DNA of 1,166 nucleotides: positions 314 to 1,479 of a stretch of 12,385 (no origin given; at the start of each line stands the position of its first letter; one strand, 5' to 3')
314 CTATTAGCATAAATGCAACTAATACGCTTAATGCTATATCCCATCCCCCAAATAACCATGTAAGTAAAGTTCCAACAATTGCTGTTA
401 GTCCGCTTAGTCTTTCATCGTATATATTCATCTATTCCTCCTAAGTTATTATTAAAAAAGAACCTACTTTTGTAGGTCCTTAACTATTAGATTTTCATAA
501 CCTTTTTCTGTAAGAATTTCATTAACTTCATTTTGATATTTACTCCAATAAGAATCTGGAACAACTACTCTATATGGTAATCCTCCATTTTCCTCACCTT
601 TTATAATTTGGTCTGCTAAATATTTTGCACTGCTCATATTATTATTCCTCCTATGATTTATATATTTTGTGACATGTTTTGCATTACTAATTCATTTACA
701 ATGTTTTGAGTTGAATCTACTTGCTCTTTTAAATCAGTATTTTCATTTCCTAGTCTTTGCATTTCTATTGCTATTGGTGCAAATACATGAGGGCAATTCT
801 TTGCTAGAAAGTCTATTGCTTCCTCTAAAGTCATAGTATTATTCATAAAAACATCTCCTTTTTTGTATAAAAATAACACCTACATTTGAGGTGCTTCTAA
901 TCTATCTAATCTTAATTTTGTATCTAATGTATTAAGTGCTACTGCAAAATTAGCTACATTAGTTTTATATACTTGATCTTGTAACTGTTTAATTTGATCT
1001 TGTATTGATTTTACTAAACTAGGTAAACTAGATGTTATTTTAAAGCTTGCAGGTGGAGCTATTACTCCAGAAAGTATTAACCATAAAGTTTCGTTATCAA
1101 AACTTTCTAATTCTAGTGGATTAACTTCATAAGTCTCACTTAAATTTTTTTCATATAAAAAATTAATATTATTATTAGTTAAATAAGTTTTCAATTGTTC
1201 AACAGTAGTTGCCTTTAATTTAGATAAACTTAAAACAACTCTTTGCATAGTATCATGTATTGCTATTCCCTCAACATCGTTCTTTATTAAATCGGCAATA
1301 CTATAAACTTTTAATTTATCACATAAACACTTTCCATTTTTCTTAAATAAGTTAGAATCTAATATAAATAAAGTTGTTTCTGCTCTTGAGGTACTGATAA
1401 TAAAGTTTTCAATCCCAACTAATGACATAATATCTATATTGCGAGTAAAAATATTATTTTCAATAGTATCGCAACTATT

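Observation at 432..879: Two small unassigned ORFs and an internal terminator between receptor-binding gene and holin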

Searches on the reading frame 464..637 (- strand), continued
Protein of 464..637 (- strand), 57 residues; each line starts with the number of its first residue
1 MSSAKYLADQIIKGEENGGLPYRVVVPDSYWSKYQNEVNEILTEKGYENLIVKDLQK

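Call 105: search_protein_families(library=ncbifam, proteins=[window:464-637:-], max_evalue=1)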
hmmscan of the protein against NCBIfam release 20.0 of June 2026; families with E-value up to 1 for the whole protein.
window:464-637:- (57 aa): 0 families

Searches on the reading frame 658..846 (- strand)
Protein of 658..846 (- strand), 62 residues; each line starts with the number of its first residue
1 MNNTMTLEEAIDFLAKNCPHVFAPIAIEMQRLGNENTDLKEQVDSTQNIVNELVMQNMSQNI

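Call 6: search_protein_families(library=pfam, proteins=[window:658-846:-], max_evalue=1)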
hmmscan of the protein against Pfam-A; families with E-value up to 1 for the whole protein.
window:658-846:- (62 aa): 2 families
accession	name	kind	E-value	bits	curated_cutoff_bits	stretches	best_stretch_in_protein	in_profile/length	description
PF00170.26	bZIP_1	-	0.041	14.4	27.6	1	28-58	34-64/64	bZIP transcription factor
PF22109.2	Zn_ribbon_tTFIIB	-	0.12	12.7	28.6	1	11-22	5-16/40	Transcription factor IIB, zinc ribbon, Trypanosome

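Call 7: search_protein_families(library=phrogs, proteins=[window:658-846:-], max_evalue=1)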
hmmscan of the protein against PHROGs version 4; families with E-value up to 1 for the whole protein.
window:658-846:- (62 aa): 3 families
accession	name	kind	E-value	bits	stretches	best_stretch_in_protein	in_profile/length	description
phrog_25216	-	unknown function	0.077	12.3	1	4-48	521-565/636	-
phrog_6664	-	unknown function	0.089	14.3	1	30-60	62-92/97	-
phrog_28301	-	unknown function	0.24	12.8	1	27-56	28-57/73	-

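Call 10: search_dna_similar(query=window:658-846:-, collection=phages, mode=protein, max_evalue=1, max_rows=30)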
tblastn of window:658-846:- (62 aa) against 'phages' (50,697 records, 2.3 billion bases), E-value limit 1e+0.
No match.

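Call 12: find_homologous_proteins(query=window:658-846:-, max_evalue=0.01)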
Query window:658-846:- (62 aa): 35 proteins with E <= 0.01 among 35 candidates.
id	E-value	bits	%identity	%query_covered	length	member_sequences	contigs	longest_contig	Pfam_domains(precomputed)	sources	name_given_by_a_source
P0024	4.4e-30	119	95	100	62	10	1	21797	-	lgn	-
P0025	3.5e-29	116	94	100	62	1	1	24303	-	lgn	-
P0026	4.0e-29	116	92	100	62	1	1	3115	-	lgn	-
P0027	3.0e-28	113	92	100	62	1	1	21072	-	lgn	-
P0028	4.8e-28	113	92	100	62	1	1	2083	-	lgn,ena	-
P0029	5.7e-28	112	90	100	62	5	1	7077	-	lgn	-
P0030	7.6e-28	112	90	100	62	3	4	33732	-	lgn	-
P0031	1.2e-27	111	90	100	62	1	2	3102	-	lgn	-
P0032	1.9e-27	111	90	100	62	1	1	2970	-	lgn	-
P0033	6.7e-27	109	89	100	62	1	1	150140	-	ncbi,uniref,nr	ncbi:hypothetical protein [Paraclostridium bifermentans]|uniref:hypothetical protein n=1 Tax=Paraclo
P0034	7.1e-27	109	89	100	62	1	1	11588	-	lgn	-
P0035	8.2e-27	109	89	100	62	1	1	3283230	-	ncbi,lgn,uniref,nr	ncbi:hypothetical protein QJS64_12280 [Paraclostridium bifermentans]|uniref:Uncharacterized protein 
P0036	1.6e-26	108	89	100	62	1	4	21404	-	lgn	-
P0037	4.4e-26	107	84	100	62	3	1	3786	-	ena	-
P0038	5.8e-26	106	87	100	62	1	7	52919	-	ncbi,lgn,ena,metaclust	metaclust:status=active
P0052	3.8e-18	82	61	100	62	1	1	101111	-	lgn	-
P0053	2.9e-17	79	67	94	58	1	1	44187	-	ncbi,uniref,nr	ncbi:hypothetical protein LZ906_017585 (plasmid) [Paraclostridium ghonii]|uniref:hypothetical protei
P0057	4.7e-15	72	64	89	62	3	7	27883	-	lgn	-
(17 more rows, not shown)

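Call 16: find_encoding_contigs(protein=P0053, flank=6000, max_places=2)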
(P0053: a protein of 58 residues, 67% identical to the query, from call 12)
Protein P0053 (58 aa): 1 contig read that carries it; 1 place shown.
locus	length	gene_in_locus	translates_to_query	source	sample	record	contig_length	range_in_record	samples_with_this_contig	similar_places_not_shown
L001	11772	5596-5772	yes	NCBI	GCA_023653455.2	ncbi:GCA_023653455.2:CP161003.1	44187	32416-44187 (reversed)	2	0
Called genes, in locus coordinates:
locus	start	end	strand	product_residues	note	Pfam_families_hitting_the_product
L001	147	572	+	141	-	PF10934:Sheath_initiator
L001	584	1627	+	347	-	PF04865:Baseplate_J, PF26078:Baseplate_J_M, PF26079:Baseplate_J_C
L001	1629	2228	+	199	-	PF10076:Phage_Mu_Gp48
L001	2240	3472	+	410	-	-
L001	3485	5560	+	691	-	-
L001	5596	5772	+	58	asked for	-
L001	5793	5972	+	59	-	-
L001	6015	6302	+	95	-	-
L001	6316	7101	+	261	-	PF01520:Amidase_3, PF08239:SH3_3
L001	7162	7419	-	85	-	-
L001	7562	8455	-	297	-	PF17989:ALP_N, PF21523:ParM_N (weak), PF21522:MreB-like_C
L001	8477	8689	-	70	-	-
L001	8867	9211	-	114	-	-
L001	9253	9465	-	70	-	-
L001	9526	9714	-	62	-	-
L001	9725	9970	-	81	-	-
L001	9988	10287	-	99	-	-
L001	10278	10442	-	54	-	-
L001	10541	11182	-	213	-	-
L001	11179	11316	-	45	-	-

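Call 17: find_encoding_contigs(protein=P0057, flank=6000, max_places=3)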
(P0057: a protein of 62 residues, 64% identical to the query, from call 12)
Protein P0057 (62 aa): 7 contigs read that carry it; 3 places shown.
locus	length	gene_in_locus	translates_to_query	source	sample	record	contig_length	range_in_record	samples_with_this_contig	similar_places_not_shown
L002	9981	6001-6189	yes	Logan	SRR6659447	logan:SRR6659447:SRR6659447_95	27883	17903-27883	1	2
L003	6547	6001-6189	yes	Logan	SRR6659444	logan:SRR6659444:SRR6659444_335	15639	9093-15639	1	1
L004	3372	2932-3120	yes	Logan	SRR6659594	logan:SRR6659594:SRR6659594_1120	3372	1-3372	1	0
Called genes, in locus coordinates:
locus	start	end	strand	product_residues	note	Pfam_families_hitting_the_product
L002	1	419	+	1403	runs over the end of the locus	PF10145:PhageMin_Tail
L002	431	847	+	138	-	-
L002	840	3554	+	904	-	PF06605:Prophage_tail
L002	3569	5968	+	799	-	-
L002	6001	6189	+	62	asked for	-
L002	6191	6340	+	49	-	PF27387:YonJ_CC (faint)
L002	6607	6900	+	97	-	-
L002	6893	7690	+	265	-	PF01520:Amidase_3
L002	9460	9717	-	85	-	-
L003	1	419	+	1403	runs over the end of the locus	PF10145:PhageMin_Tail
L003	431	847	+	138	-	-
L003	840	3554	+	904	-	PF06605:Prophage_tail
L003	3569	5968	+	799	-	-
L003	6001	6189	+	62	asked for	-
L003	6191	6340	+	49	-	PF27387:YonJ_CC (faint)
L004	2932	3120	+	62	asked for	-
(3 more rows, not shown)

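Call 18: find_encoding_contigs(protein=P0052, flank=6000, max_places=2)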
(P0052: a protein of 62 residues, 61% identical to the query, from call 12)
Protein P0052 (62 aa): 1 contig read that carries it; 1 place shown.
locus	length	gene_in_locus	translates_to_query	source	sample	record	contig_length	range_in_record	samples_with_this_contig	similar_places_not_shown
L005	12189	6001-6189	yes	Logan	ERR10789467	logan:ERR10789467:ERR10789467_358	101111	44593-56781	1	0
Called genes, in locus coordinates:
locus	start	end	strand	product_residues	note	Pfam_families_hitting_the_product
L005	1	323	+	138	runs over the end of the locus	-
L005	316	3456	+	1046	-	PF06605:Prophage_tail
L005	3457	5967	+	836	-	-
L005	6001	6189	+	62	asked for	-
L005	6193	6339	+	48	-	-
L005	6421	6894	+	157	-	-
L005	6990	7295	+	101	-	-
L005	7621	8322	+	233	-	PF01520:Amidase_3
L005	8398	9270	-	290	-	-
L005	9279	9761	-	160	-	PF13274:SocA_Panacea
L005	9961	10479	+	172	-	-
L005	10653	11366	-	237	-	-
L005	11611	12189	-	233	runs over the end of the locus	-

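Call 22: search_protein_families(library=pfam, proteins=[L001:6015-6302:+, L002:6607-6900:+, L005:6421-6894:+], max_evalue=10)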
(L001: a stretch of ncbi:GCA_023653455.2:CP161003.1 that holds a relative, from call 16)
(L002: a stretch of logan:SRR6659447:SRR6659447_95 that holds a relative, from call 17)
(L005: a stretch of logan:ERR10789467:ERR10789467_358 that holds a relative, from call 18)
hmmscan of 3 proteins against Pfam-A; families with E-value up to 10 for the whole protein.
L001:6015-6302:+ (95 aa): 2 families
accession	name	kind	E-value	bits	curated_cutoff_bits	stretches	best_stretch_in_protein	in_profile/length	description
PF07361.16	Cytochrom_B562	-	0.017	16.2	30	1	33-88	18-76/102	Cytochrome b562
PF24815.1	HMG_WDHD1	-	0.16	12.4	51.6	1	30-71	9-50/51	WDHD1 HMG box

L002:6607-6900:+ (97 aa): 4 families
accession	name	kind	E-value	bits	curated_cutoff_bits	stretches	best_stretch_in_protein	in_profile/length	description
PF12841.12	YvrJ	-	0.0047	16.9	29.5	1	6-17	1-12/36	YvrJ protein family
PF10241.14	KxDL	-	0.026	15.2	27.2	1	51-96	38-82/86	Uncharacterized conserved protein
PF15069.11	FAM163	-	0.052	14.4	28.3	1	14-71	24-80/164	FAM163 family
PF04799.18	Fzo_mitofusin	-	0.15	11.9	27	1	55-88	98-131/161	fzo-like conserved region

L005:6421-6894:+ (157 aa): 0 families

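Call 23: search_protein_families(library=phrogs, proteins=[L002:6001-6189:+, L001:5596-5772:+], max_evalue=1)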
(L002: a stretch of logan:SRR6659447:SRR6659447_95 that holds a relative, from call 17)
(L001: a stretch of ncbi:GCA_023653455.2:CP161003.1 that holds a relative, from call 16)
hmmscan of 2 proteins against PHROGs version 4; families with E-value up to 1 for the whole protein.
L002:6001-6189:+ (62 aa): 0 families

L001:5596-5772:+ (58 aa): 4 families
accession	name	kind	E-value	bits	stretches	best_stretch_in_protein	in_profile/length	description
phrog_3671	-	unknown function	0.014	16.6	1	21-48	48-75/87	-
phrog_37716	-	unknown function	0.06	13.3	1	21-55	286-319/343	-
phrog_6664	-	unknown function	0.12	13.9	1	24-56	60-92/97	-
phrog_5036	-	unknown function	0.17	13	1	27-55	126-154/158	-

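Call 33: predict_structure(alignment_id=A2)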
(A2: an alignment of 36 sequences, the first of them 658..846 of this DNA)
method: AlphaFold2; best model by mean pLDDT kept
length: 62 residues; sequences in the alignment: 36
mean_pLDDT: 91.9   pTM: 0.63
mean pLDDT of the five models: 91.9, 91.7, 91.4, 88.3, 88.1
residues with pLDDT >= 90: 50; 70-90: 8; 50-70: 3; < 50: 1
segments of 3 or more residues with pLDDT < 50: none
pLDDT, mean of each block of 10 residues (from residue 1): 80 95 96 98 98 90 63
secondary structure, 60 per line:
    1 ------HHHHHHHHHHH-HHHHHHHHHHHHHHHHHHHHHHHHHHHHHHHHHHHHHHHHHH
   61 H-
elements in order: H7-17 H19-61

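Call 38: search_protein_representatives(alignment_id=A2)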
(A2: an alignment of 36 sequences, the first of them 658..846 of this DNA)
Query: 36 sequences, 62 profile positions. Proteins with E-value up to 0.001 (for the whole library): 8; up to 1e-10: 3; up to 1e-30: 1. The best 8 are listed.
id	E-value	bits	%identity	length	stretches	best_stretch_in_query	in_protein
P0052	2.2e-31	123.8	-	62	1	1-62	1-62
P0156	1.0e-12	64.0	-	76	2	5-44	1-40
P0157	4.9e-12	61.8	-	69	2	5-42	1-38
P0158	1.0e-06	44.8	-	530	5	15-31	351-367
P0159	3.0e-06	43.3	-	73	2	28-59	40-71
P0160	5.6e-05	39.2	-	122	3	14-50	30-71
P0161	5.8e-05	39.2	-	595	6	24-53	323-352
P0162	1.0e-04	38.3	-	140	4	8-21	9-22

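Call 61: search_protein_families(library=phrogs, proteins=[P0156, P0157, P0159], max_evalue=0.1)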
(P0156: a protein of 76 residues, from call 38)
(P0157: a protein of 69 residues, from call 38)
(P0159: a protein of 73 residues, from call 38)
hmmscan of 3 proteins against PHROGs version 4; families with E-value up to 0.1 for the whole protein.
P0156 (76 aa): 1 family
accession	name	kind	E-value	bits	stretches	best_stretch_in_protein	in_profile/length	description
phrog_1009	-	unknown function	0.045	14.8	1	12-64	23-75/103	-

P0157 (69 aa): 3 families
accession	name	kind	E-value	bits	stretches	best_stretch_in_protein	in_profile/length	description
phrog_3671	-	unknown function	0.0055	17.9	1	23-59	43-79/87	-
phrog_27795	-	unknown function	0.0091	17.3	1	17-63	47-94/114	-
phrog_22158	-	unknown function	0.023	15.9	1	31-55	4-28/64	-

P0159 (73 aa): 8 families
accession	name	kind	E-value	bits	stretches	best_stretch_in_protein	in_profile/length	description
phrog_3671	-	unknown function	0.0014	19.8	1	24-58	49-83/87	-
phrog_4755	-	unknown function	0.0039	18.5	1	17-63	7-53/91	-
phrog_1378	-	unknown function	0.0081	17.4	1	28-58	50-80/82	-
phrog_3507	-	unknown function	0.0097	17.4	1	13-72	41-100/102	-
phrog_2553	-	unknown function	0.015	16.2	1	24-47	31-54/59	-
phrog_20823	-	unknown function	0.018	16.4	1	24-71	2-49/95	-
phrog_13322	-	unknown function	0.081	14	1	30-60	4-34/128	-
phrog_6664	-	unknown function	0.097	14.1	0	26-56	60-88/97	-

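Call 71: find_encoding_contigs(protein=P0156, flank=4000, max_places=2)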
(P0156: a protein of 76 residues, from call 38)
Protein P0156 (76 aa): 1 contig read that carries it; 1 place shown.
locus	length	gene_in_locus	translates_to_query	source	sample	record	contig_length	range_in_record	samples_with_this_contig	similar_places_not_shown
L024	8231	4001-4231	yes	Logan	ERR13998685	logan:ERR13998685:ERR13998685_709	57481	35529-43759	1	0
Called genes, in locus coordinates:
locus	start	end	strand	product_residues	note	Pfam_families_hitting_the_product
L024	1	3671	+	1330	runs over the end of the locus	PF10651:BppU_N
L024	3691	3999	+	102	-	-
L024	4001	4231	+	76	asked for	-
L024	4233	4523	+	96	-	-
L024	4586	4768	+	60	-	-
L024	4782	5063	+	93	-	-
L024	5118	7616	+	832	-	-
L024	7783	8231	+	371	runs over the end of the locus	PF21817:CapR (faint), PF14311:DUF4379 (faint), PF05265:DUF723, PF10544:T5orf172 (weak)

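Call 72: find_encoding_contigs(protein=P0157, flank=4000, max_places=2)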
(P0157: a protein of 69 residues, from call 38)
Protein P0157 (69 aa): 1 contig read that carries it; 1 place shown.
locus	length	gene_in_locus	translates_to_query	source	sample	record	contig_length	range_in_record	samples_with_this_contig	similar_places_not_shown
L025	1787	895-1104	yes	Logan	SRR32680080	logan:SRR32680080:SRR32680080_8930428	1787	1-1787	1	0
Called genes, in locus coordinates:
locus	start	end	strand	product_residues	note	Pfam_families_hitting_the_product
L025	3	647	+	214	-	?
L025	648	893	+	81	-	-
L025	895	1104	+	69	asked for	-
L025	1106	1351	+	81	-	-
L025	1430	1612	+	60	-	-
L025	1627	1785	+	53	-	?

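Call 74: search_protein_families(library=pfam, proteins=[L024:3691-3999:+, L024:4233-4523:+, L024:4586-4768:+, L024:4782-5063:+, L025:648-893:+, L025:1106-1351:+, L024:5118-7616:+], max_evalue=0.1)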
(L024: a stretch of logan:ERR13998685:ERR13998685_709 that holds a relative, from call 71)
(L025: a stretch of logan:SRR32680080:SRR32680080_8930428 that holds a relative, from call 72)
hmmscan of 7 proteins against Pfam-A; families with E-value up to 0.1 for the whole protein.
L024:3691-3999:+ (102 aa): 2 families
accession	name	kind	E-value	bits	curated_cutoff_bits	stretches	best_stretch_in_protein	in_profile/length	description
PF09372.15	PRANC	-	0.045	14.5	25.8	1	45-98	30-83/97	PRANC domain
PF11144.14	DUF2920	-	0.061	12.9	24.7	1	37-96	335-393/400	Protein of unknown function (DUF2920)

L024:4233-4523:+ (96 aa): 0 families

L024:4586-4768:+ (60 aa): 2 families
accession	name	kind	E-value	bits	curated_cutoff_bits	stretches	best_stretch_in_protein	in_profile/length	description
PF09373.15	PMBR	-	0.045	14.3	24.9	0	30-51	1-22/33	Pseudomurein-binding repeat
PF09964.14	DUF2198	-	0.064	13.8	25.7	1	14-59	22-70/72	Uncharacterized protein conserved in bacteria (DUF2198)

L024:4782-5063:+ (93 aa): 0 families

L025:648-893:+ (81 aa): 1 family
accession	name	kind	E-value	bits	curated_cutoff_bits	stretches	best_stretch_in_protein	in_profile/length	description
PF12242.14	Eno-Rase_NADH_b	-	0.095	12.9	23.4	0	24-64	5-47/79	NAD(P)H binding domain of trans-2-enoyl-CoA reductase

L025:1106-1351:+ (81 aa): 0 families

L024:5118-7616:+ (832 aa): 1 family
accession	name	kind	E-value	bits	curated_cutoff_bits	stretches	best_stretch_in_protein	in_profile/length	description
PF08665.17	PglZ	-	0.046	14.1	25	0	424-488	64-128/179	PglZ domain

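Call 89: search_solved_structures(query=A2, max_evalue=10)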
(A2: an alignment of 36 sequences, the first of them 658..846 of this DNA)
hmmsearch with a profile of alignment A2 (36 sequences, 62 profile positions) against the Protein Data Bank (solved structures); distinct sequences matched with E-value up to 10: 14.
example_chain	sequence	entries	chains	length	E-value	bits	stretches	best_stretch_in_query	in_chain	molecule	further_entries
9gh4_A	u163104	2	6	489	0.44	13.9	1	26-57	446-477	Cell surface protein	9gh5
8u7c_A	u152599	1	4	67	0.45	13.8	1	28-53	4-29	Engineered NEMO minimal IKK-binding domain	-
2h3r_A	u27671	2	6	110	0.51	13.7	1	25-46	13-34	Hypothetical protein BQLF2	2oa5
2w6b_A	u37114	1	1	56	0.54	13.6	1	27-53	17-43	RHO GUANINE NUCLEOTIDE EXCHANGE FACTOR 7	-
7f2f_A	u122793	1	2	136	0.61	13.4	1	1-42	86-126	Serine-rich protein TYE7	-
3l4f_A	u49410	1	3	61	0.62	13.4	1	27-53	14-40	Rho guanine nucleotide exchange factor 7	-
2j5u_A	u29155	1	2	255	0.79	13.1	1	26-49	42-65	MREC PROTEIN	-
4l9u_A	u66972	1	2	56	0.86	12.9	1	27-57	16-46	RAS guanyl-releasing protein 1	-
6igv_A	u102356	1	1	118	1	12.7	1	27-56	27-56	Kinesin-1 heavy chain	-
6ign_A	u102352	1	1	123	1.1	12.7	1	27-56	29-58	Kinesin-1 heavy chain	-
2zxx_A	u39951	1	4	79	1.5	12.1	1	27-49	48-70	Geminin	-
6lf5_A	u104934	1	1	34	1.7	12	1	18-41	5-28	ShSPI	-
2jee_A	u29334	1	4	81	2.4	11.5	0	27-52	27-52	CELL DIVISION PROTEIN ZAPB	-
6o1q_A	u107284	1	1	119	5.6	10.3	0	29-45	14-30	Nephrocystin-1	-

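Call 104: search_protein_families(library=padloc, proteins=[window:658-846:-], max_evalue=1)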
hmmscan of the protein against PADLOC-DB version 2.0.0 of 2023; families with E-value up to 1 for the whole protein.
window:658-846:- (62 aa): 0 families

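Call 105: search_protein_families(library=ncbifam, proteins=[window:658-846:-], max_evalue=1)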
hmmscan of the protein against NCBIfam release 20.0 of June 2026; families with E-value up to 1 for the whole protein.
window:658-846:- (62 aa): 1 family
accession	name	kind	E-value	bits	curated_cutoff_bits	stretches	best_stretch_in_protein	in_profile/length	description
TIGR02894.1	DNA_bind_RsfA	subfamily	0.011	15.8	126.45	1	3-56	78-126/161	RsfA family transcriptional regulator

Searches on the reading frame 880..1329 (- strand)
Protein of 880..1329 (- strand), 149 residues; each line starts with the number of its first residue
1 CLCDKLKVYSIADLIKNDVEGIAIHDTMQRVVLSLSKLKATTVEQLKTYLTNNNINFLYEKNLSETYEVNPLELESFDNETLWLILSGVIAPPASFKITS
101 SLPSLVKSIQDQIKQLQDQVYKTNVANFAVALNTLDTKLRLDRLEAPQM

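Call 22: search_protein_families(library=pfam, proteins=[window:880-1329:-], max_evalue=10)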
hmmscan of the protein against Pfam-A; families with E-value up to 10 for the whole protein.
window:880-1329:- (149 aa): 0 families

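Call 23: search_protein_families(library=phrogs, proteins=[window:880-1329:-], max_evalue=1)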
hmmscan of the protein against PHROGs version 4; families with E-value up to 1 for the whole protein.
window:880-1329:- (149 aa): 5 families
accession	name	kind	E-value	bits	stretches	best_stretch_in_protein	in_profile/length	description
phrog_6782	-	tail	4.1e-28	99.1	1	2-141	550-691/696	tail fiber protein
phrog_23208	-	head and packaging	0.0065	15.6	1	2-97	606-701/840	virion structural protein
phrog_37451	-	unknown function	0.066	14.5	1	27-70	76-118/124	-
phrog_6659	-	unknown function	0.14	13.5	1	98-121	11-34/57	-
phrog_12526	-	unknown function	0.16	12.9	1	39-57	17-35/53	-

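Call 43: find_related_loci(query=window:880-1329:-, collection=viral_contigs, flank=3000)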
Query window:880-1329:- (149 aa) in viral_contigs; peptide patterns used: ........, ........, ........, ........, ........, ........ (x = any residue, [..] = any of these).
65 stretches matched a pattern; 1 encode a relative of the query (tblastn E <= 1e-3); 1 distinct loci.
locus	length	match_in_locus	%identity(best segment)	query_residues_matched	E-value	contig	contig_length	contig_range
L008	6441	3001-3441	56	2-149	3e-49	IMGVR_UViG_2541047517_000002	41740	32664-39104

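Call 44: find_related_loci(query=window:880-1329:-, collection=genome_contigs, flank=3000)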
Query window:880-1329:- (149 aa) in genome_contigs; peptide patterns used: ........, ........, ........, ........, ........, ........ (x = any residue, [..] = any of these).
237 stretches matched a pattern; 2 encode a relative of the query (tblastn E <= 1e-3); 2 distinct loci.
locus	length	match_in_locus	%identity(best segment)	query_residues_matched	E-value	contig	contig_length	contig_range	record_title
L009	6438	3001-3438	48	1-149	3e-41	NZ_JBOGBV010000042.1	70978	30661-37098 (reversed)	MAG: Paraclostridium sp. isolate WFFMC_MAG_413 k139_270215_flag=0_multi=49.7115_len=70978, whole genome shotgun sequence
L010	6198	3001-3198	34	82-143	4e-6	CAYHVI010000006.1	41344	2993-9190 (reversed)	MAG TPA_asm: uncultured Candidatus Saccharibacteria bacterium isolate ERP119705_co17_966 genome assembly, contig: NODE_9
